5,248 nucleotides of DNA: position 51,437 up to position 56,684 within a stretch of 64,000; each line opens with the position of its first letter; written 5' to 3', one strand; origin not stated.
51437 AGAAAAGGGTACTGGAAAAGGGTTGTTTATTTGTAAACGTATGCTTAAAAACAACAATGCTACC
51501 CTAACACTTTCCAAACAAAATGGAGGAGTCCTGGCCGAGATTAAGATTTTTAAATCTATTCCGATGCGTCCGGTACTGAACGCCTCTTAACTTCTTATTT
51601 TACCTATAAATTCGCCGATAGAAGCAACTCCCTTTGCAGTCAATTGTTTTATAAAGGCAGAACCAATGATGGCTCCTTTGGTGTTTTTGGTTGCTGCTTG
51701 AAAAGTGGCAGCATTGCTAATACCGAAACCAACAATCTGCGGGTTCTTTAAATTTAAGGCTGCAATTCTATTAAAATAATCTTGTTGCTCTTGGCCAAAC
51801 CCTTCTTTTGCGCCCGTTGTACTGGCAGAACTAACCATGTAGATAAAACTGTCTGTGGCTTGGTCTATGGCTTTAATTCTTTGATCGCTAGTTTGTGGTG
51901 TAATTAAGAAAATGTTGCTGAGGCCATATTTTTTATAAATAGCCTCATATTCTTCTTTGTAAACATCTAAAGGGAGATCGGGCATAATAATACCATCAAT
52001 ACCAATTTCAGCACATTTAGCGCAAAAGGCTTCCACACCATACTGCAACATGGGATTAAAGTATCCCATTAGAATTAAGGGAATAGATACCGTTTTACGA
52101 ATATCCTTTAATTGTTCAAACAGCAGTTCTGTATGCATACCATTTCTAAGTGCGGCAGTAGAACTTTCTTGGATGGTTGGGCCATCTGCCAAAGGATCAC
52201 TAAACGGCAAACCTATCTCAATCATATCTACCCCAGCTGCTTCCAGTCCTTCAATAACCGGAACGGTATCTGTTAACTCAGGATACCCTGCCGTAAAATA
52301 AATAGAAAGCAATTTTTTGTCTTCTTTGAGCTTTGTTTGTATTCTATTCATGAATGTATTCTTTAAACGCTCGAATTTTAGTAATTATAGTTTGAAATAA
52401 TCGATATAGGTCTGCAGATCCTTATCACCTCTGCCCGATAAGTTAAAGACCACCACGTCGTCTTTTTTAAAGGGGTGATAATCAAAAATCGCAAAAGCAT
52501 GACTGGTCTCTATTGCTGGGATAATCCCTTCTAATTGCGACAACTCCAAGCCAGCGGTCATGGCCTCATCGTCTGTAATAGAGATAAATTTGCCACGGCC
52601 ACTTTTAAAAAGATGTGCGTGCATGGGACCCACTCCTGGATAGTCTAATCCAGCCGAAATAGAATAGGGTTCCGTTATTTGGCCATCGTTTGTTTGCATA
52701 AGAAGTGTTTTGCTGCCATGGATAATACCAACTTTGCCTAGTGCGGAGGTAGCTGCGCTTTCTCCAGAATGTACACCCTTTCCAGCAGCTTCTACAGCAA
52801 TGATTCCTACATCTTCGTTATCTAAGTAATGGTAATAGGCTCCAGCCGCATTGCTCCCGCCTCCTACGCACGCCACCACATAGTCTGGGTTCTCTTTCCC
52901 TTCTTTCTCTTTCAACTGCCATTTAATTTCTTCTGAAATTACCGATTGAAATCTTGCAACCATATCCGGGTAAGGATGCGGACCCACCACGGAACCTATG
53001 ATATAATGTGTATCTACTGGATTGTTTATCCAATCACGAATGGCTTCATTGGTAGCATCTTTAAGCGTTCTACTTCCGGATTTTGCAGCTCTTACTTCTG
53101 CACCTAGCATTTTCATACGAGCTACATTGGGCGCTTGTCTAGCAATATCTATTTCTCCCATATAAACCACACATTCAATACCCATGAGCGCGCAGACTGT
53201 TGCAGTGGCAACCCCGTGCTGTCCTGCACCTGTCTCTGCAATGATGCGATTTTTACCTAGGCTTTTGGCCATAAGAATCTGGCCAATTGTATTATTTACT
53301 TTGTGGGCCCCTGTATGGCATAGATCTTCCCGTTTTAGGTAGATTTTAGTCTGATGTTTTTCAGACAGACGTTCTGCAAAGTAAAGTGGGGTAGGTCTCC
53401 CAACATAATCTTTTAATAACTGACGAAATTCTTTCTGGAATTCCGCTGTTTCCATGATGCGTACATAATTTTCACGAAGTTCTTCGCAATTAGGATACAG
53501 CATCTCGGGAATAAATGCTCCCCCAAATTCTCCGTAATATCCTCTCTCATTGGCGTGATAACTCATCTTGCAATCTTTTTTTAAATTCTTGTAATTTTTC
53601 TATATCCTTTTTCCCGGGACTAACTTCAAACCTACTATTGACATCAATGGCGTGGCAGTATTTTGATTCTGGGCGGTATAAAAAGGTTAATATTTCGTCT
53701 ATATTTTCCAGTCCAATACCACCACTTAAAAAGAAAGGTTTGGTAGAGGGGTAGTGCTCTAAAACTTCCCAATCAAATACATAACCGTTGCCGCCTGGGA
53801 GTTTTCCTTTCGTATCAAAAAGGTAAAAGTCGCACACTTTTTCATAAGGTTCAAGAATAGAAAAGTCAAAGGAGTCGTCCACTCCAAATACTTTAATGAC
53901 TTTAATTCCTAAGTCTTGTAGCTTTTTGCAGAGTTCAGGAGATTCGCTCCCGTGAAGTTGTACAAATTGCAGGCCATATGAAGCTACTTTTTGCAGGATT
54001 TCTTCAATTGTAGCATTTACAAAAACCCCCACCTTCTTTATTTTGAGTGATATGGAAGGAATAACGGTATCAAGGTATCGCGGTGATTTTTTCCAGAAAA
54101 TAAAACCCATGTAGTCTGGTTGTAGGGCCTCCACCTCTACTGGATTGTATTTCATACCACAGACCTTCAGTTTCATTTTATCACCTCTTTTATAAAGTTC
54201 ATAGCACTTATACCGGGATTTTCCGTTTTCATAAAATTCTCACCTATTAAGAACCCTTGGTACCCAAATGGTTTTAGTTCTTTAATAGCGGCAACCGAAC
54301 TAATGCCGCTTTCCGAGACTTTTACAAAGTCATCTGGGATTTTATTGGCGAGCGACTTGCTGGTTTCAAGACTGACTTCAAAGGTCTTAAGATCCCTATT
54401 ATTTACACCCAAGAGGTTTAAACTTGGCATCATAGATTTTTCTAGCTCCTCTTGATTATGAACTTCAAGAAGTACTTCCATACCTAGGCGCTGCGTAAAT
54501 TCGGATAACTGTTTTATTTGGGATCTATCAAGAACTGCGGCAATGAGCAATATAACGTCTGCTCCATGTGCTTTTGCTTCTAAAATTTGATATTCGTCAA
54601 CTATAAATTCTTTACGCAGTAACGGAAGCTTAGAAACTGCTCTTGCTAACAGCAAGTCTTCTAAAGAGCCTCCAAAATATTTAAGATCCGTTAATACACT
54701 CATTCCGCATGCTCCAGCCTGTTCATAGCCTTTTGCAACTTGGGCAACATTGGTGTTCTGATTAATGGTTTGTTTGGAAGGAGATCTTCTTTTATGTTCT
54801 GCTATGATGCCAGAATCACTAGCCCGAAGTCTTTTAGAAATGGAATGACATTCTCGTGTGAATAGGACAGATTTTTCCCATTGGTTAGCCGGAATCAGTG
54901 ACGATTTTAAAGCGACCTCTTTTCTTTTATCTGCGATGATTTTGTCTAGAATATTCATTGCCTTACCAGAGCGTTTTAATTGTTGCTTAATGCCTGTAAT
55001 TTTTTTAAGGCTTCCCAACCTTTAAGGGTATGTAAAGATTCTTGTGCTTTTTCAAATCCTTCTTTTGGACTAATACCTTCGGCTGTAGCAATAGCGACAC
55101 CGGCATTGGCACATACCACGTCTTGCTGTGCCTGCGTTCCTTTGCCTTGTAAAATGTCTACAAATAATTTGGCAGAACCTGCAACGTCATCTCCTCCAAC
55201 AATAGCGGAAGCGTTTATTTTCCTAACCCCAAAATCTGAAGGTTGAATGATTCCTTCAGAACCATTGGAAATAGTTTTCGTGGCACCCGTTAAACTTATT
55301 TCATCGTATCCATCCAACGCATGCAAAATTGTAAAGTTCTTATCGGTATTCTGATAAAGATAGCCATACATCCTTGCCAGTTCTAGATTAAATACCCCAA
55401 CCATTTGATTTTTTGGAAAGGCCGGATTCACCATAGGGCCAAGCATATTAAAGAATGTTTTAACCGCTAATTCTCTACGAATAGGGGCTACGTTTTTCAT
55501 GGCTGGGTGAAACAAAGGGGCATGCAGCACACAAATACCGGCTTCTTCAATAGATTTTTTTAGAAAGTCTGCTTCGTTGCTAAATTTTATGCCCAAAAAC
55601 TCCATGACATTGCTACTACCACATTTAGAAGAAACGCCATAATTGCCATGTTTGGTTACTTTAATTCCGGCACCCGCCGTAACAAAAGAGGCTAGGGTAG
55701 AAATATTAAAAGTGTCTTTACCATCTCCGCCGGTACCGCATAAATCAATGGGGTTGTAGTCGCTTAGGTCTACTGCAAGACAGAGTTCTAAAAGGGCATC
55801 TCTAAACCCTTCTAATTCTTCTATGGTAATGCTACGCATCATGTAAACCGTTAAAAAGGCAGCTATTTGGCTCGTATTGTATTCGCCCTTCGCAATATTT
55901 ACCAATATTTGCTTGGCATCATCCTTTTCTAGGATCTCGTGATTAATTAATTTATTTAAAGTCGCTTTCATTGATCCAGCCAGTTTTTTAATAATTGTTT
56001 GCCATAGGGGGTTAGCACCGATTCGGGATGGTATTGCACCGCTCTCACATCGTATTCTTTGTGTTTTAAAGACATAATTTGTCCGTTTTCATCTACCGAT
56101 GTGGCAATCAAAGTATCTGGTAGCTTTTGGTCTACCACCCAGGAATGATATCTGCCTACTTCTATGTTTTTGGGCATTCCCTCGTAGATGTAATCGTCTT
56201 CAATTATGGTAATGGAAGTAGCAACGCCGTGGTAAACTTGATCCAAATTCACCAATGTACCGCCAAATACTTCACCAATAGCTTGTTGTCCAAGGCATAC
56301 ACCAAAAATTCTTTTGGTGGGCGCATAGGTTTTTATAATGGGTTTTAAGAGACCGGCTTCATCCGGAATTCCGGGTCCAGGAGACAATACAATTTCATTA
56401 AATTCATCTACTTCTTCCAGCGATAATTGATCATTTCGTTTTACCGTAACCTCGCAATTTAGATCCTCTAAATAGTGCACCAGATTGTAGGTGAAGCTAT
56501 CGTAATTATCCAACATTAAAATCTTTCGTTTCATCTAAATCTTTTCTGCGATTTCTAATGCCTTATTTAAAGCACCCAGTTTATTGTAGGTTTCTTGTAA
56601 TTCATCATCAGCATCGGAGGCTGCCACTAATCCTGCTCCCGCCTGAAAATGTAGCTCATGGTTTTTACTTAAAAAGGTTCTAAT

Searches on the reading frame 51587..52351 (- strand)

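Call 7: search_protein_families(library=ncbifam, proteins=[window:51587-52351:-])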
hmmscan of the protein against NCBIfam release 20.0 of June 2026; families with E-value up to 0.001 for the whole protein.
window:51587-52351:- (254 aa): 2 families
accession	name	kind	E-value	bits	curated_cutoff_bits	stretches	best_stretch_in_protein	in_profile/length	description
TIGR00262.1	trpA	equivalog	2.9e-65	219.7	102.35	1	8-239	5-236/256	tryptophan synthase subunit alpha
NF009621.0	PRK13125.1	equivalog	1.4e-36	126.1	234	1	12-253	3-237/244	tryptophan synthase subunit alpha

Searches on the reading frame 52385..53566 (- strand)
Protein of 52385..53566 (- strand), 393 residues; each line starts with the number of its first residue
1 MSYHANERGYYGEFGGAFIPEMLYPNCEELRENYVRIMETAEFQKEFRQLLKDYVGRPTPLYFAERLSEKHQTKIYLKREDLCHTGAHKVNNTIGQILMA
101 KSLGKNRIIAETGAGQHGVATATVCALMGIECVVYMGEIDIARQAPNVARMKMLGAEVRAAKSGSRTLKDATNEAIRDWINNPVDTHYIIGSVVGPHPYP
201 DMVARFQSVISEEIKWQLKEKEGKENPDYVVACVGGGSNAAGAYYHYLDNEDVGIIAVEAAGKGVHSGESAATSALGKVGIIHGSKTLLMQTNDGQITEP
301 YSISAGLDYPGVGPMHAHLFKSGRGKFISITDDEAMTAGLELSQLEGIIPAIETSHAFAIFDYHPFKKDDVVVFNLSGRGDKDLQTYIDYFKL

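Call 7: search_protein_families(library=ncbifam, proteins=[window:52385-53566:-])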
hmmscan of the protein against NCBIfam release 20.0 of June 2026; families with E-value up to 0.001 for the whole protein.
window:52385-53566:- (393 aa): 37 families (the best 25 are shown)
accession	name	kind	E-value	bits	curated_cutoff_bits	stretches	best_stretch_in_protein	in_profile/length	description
NF010376.0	PRK13803.1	equivalog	2.2e-195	651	819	1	4-392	206-596/600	bifunctional phosphoribosylanthranilate isomerase/tryptophan synthase subunit beta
TIGR00263.1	trpB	equivalog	1.1e-173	577.8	392.45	1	9-389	1-383/385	tryptophan synthase subunit beta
NF010375.0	PRK13802.1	equivalog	1.5e-131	439.8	1386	1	7-391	275-673/695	bifunctional indole-3-glycerol phosphate synthase/tryptophan synthase subunit beta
NF009057.0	PRK12391.1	equivalog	3.7e-55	187.3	366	1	36-392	59-427/441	TrpB-like pyridoxal phosphate-dependent enzyme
TIGR01415.1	trpB_rel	hypoth_equivalog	1.8e-53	181.8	518.85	1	44-391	55-416/419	TrpB-like pyridoxal phosphate-dependent enzyme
NF006390.0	PRK08639.1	equivalog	7.4e-20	71.3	421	1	49-263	17-215/418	threonine ammonia-lyase IlvA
TIGR02079.1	THD1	equivalog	1.6e-18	66.7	440.55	1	51-263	10-207/410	threonine ammonia-lyase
NF006094.0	PRK08246.1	subfamily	1.7e-14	54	331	1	38-262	4-202/310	serine/threonine dehydratase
NF005292.0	PRK06815.1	equivalog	1.7e-14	53.6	371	1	48-242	12-185/320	threonine/serine dehydratase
NF052537.1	CoM_syn_XcbE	exception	4.2e-11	42.6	450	1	55-242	12-197/322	coenzyme M biosynthesis enzyme XcbE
NF005680.0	PRK07476.1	equivalog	8.9e-11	41.3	413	1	51-181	17-140/326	hydroxyectoine utilization dehydratase EutB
NF006674.0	PRK09224.1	subfamily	4.2e-10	38.9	577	1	55-261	22-210/508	threonine ammonia-lyase IlvA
NF005147.0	PRK06608.1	equivalog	1e-09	37.7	380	1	50-244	17-190/339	serine/threonine dehydratase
TIGR01127.1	ilvA_1Cterm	equivalog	1.5e-09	37.3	378.75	1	59-262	1-185/380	threonine ammonia-lyase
NF009130.0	PRK12483.1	subfamily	2.7e-09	36.1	801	1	55-262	34-223/521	threonine ammonia-lyase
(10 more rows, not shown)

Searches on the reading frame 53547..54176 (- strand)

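Call 7: search_protein_families(library=ncbifam, proteins=[window:53547-54176:-])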
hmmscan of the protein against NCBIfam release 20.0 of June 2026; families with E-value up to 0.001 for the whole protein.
window:53547-54176:- (209 aa): 13 families
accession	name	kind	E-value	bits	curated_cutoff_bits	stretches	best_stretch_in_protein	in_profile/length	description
NF002295.0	PRK01222.1-1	equivalog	8.2e-42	143.1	216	1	2-203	4-211/219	phosphoribosylanthranilate isomerase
NF002298.0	PRK01222.1-4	equivalog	3.7e-39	134.5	215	1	1-204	3-204/209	phosphoribosylanthranilate isomerase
NF006945.0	PRK09427.1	equivalog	4.3e-32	111.2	380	1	3-203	262-459/461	bifunctional indole-3-glycerol-phosphate synthase TrpC/phosphoribosylanthranilate isomerase TrpF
NF010376.0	PRK13803.1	equivalog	1e-31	110.5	819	1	1-204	5-207/600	bifunctional phosphoribosylanthranilate isomerase/tryptophan synthase subunit beta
NF002300.0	PRK01222.1-7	equivalog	2.2e-27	96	212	1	1-204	2-193/195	phosphoribosylanthranilate isomerase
NF002297.0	PRK01222.1-3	equivalog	2.9e-25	88.9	259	1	1-201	1-198/204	phosphoribosylanthranilate isomerase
NF010563.0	PRK13958.1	equivalog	3.7e-25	88.7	234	1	1-203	1-204/210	phosphoribosylanthranilate isomerase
NF002301.0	PRK01222.2-1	equivalog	5e-25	88.3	232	1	2-206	4-213/217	phosphoribosylanthranilate isomerase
NF002302.0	PRK01222.2-2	equivalog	7.7e-22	78.5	172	1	1-203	1-187/193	phosphoribosylanthranilate isomerase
NF002299.0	PRK01222.1-6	equivalog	3.3e-21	75.7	231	1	2-200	19-223/231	phosphoribosylanthranilate isomerase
NF002303.0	PRK01222.2-3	equivalog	2.1e-15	56.8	224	1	1-198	1-196/208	phosphoribosylanthranilate isomerase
NF002296.0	PRK01222.1-2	equivalog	1.9e-14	54.1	270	1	2-200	9-210/221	phosphoribosylanthranilate isomerase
NF002304.0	PRK01222.2-4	equivalog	1.3e-09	37.8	181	1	1-204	1-205/208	phosphoribosylanthranilate isomerase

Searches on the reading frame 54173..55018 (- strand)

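Call 7: search_protein_families(library=ncbifam, proteins=[window:54173-55018:-])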
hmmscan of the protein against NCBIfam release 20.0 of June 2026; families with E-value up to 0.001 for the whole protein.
window:54173-55018:- (281 aa): 15 families
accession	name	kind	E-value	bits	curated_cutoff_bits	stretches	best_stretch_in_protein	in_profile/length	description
NF001377.0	PRK00278.2-4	equivalog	6.1e-85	284.5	260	1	21-277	1-257/259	indole-3-glycerol phosphate synthase TrpC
NF001373.0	PRK00278.1-6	equivalog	1.2e-79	267.2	317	1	22-272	3-257/263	indole-3-glycerol phosphate synthase TrpC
NF001370.0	PRK00278.1-2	equivalog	3.2e-72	242.9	348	1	21-266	2-251/266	indole-3-glycerol phosphate synthase TrpC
NF001378.0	PRK00278.2-5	equivalog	2e-68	230.4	360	1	23-268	2-251/263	indole-3-glycerol phosphate synthase TrpC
NF001371.0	PRK00278.1-3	equivalog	1.6e-66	224.3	307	1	21-268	2-244/255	indole-3-glycerol phosphate synthase TrpC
NF001369.0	PRK00278.1-1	equivalog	1.9e-66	224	329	1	20-275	2-257/271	indole-3-glycerol phosphate synthase TrpC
NF006945.0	PRK09427.1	equivalog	4.9e-66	223.1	380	1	19-268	5-250/461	bifunctional indole-3-glycerol-phosphate synthase TrpC/phosphoribosylanthranilate isomerase TrpF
NF001372.0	PRK00278.1-4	subfamily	1.5e-64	218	370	1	15-277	23-293/295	indole-3-glycerol phosphate synthase TrpC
NF001375.0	PRK00278.2-2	equivalog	1.6e-59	201.3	360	1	23-268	1-240/255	indole-3-glycerol phosphate synthase TrpC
NF001374.0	PRK00278.2-1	equivalog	3.5e-57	193.6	258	1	59-267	36-242/249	indole-3-glycerol phosphate synthase TrpC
NF001376.0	PRK00278.2-3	equivalog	4.5e-55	186.8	284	1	58-276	33-252/255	indole-3-glycerol phosphate synthase TrpC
NF010562.0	PRK13957.1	equivalog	5.1e-53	179.8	414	1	19-267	5-243/252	indole-3-glycerol-phosphate synthase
NF010375.0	PRK13802.1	equivalog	7.4e-51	173.1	1386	1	21-273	1-254/695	bifunctional indole-3-glycerol phosphate synthase/tryptophan synthase subunit beta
NF041303.1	Indglycph_syn_Halo_TrpC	equivalog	2.4e-43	148.3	380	1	67-266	45-240/250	indole-3-glycerol phosphate synthase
NF010376.0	PRK13803.1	equivalog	0.0004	19.3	819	0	50-190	63-190/600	bifunctional phosphoribosylanthranilate isomerase/tryptophan synthase subunit beta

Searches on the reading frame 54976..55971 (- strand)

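Call 7: search_protein_families(library=ncbifam, proteins=[window:54976-55971:-])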
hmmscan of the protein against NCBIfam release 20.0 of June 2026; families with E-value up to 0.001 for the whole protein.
window:54976-55971:- (331 aa): 10 families
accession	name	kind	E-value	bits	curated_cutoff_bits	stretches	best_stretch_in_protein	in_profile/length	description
TIGR01245.1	trpD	equivalog_domain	2.3e-92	309.8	199.05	1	5-327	1-329/330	anthranilate phosphoribosyltransferase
NF011201.0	PRK14607.1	equivalog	6.9e-82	275.8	670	1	1-330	195-529/534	bifunctional anthranilate synthase component II/anthranilate phosphoribosyltransferase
NF007073.0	PRK09522.1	equivalog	3e-53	181.6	738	1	2-329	201-528/531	bifunctional anthranilate synthase glutamate amidotransferase component TrpG/anthranilate phosphoribosyltransferase TrpD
NF005635.0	PRK07394.1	equivalog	4.6e-18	65.6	287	1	14-330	22-345/348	hypothetical protein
NF006564.0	PRK09071.1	equivalog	2.2e-16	59.7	257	1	14-311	30-324/335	glycosyl transferase family protein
TIGR02645.1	ARCH_P_rylase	hypoth_equivalog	1.6e-09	36.7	434.6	1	5-150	90-232/493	putative thymidine phosphorylase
TIGR03327.1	AMP_phos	equivalog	2.3e-09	36.3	535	1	5-149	91-232/500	AMP phosphorylase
NF003338.0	PRK04350.1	subfamily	7.5e-09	34.5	434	1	5-148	96-236/502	thymidine phosphorylase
NF006005.0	PRK08136.1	equivalog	1.1e-08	34.8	185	1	14-185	20-192/314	DNA-binding protein YbiB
TIGR02644.1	Y_phosphoryl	subfamily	0.00022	20.1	409.05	0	11-150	11-150/417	pyrimidine-nucleoside phosphorylase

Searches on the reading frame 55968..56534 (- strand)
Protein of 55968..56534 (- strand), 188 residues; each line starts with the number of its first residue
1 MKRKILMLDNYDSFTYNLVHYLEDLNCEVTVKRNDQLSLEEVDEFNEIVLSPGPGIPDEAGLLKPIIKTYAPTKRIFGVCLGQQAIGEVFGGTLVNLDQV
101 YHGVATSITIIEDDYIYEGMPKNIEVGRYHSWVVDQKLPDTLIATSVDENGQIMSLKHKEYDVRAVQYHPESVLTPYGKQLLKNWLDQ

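Call 7: search_protein_families(library=ncbifam, proteins=[window:55968-56534:-])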
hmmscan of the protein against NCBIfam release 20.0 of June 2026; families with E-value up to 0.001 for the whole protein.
window:55968-56534:- (188 aa): 23 families
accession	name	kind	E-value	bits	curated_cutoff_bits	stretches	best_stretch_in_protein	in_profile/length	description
NF011201.0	PRK14607.1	equivalog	3.1e-57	194.4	670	1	4-187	1-187/534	bifunctional anthranilate synthase component II/anthranilate phosphoribosyltransferase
NF005799.0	PRK07649.1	equivalog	1.4e-55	187.9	327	1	5-187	2-186/195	aminodeoxychorismate/anthranilate synthase component II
NF005367.0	PRK06895.1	equivalog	4.5e-55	186.5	265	1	3-187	2-187/190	anthranilate synthase component II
NF005849.0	PRK07765.1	equivalog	1.5e-53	181.3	308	1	4-187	2-190/219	aminodeoxychorismate/anthranilate synthase component II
TIGR00566.1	trpG_papA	subfamily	8.7e-53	179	121.05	1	5-187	2-191/192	glutamine amidotransferase of anthranilate synthase or aminodeoxychorismate synthase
NF005946.0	PRK08007.1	equivalog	4.6e-52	176.3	332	1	5-187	2-186/187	aminodeoxychorismate synthase component 2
NF005271.0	PRK06774.1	equivalog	8.7e-48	162.2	340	1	5-187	2-190/191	aminodeoxychorismate synthase component II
NF006462.0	PRK08857.1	equivalog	6e-46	156.5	345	1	5-187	2-191/193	aminodeoxychorismate/anthranilate synthase component II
NF010081.0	PRK13566.1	equivalog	9.7e-46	156.3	645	1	3-184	529-715/729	anthranilate synthase component I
TIGR01815.1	TrpE-clade3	equivalog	2.7e-40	138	739.15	1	3-179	517-695/717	anthranilate synthase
NF041322.1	Anth_synII_Halo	equivalog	8.5e-40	136.4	320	1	8-187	2-188/190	anthranilate synthase component II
NF007073.0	PRK09522.1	equivalog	2.4e-33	115.8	738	1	4-186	3-187/531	bifunctional anthranilate synthase glutamate amidotransferase component TrpG/anthranilate phosphoribosyltransferase TrpD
TIGR01823.1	PabB-fungal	equivalog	1.5e-32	112.7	442.55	1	2-187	5-202/742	aminodeoxychorismate synthase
NF001975.0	PRK00758.1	equivalog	1e-27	96.9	198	1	4-186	3-179/185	GMP synthase subunit A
NF004169.0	PRK05637.1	equivalog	3.8e-24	85.5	332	1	3-186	3-203/210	anthranilate synthase component II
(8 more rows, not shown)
